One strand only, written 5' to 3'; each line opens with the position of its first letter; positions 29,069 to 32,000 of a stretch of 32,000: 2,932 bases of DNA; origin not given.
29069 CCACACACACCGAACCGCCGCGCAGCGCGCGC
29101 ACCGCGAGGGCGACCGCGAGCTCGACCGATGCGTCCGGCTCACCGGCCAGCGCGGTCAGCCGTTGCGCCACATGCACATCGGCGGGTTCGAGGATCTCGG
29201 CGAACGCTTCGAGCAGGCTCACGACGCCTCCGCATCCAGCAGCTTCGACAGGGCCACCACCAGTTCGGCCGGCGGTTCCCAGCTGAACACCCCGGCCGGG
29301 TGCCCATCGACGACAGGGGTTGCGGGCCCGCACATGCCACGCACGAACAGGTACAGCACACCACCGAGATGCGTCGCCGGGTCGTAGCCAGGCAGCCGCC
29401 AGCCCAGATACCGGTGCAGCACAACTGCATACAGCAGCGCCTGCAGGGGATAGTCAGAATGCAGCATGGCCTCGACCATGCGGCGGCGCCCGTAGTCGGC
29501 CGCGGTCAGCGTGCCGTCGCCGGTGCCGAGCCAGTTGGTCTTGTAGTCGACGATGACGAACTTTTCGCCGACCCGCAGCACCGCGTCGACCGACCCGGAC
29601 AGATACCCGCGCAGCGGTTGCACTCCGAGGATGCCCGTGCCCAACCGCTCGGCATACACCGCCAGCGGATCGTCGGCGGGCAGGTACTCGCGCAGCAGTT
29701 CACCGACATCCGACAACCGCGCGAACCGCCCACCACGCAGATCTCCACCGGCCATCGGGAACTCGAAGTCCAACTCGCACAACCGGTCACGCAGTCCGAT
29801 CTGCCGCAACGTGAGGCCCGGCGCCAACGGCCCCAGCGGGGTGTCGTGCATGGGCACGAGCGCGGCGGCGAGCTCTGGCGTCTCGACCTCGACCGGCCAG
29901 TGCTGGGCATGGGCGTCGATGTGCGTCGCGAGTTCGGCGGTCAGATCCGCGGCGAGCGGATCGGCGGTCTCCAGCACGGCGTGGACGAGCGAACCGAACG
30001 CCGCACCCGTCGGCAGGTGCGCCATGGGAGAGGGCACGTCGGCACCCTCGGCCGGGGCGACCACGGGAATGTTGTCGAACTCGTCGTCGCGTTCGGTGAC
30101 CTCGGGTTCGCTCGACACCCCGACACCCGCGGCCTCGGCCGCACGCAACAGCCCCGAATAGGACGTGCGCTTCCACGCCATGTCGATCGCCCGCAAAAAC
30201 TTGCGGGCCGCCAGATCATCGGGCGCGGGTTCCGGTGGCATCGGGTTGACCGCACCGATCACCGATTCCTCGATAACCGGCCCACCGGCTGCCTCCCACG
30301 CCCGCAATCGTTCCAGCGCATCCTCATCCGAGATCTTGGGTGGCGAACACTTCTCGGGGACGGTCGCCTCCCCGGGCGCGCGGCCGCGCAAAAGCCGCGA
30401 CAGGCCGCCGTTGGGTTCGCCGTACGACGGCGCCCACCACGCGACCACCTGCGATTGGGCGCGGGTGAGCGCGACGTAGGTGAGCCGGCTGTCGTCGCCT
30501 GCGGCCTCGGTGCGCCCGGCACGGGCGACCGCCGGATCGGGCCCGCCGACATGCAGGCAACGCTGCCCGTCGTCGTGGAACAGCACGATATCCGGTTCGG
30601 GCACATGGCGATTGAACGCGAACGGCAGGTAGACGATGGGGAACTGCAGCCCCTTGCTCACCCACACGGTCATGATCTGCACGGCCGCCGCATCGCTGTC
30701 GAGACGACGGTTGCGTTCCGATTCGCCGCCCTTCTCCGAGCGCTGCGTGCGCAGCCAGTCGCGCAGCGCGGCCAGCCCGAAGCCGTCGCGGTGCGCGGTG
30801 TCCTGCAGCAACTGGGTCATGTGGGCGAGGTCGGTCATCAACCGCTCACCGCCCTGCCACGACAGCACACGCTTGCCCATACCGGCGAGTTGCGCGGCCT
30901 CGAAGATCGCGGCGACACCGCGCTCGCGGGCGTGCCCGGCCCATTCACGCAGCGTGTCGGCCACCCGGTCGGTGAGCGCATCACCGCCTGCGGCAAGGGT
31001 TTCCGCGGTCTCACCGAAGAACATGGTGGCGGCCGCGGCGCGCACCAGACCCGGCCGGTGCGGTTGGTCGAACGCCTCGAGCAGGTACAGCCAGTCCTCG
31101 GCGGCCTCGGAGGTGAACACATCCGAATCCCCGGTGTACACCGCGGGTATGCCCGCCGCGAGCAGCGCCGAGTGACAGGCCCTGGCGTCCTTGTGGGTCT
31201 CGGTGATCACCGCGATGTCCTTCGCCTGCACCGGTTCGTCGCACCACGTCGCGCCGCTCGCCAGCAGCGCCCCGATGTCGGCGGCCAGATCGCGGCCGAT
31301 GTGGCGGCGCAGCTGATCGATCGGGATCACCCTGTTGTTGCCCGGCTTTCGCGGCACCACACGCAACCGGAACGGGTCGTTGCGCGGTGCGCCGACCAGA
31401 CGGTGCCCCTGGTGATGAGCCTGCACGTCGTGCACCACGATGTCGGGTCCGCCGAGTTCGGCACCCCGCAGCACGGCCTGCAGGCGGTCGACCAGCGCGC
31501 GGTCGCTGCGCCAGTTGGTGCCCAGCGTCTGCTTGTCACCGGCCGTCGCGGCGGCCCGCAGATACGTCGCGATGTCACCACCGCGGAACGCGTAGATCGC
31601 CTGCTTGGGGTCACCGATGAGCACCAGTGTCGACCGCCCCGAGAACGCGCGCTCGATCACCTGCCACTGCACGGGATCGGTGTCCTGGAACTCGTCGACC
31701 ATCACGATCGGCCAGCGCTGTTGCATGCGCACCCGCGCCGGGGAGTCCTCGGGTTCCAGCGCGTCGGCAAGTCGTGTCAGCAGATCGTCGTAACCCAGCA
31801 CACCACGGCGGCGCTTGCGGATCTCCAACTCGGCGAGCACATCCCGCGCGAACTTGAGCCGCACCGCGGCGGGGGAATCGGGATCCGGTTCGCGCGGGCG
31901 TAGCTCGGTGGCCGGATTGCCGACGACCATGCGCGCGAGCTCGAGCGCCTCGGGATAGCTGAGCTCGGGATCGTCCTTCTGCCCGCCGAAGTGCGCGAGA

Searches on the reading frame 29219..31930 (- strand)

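Call 84: search_protein_families(library=pfam, proteins=[window:29219-31930:-], max_evalue=0.00001)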
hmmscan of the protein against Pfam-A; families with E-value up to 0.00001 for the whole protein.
window:29219-31930:- (903 aa): 4 families
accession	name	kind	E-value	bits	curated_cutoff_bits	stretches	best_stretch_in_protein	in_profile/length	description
PF00580.27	UvrD-helicase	-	1.9e-27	97.1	23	1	20-127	161-267/271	UvrD/REP helicase N-terminal domain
PF13361.12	UvrD_C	-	3e-15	56.9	25.6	1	407-497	278-345/350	UvrD-like helicase C-terminal domain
PF12705.13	PDDEXK_1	-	2.3e-06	28.2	22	0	643-863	35-189/247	PD-(D/E)XK nuclease superfamily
PF13245.12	AAA_19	-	3.1e-06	27.9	25.1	1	71-116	90-134/134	AAA domain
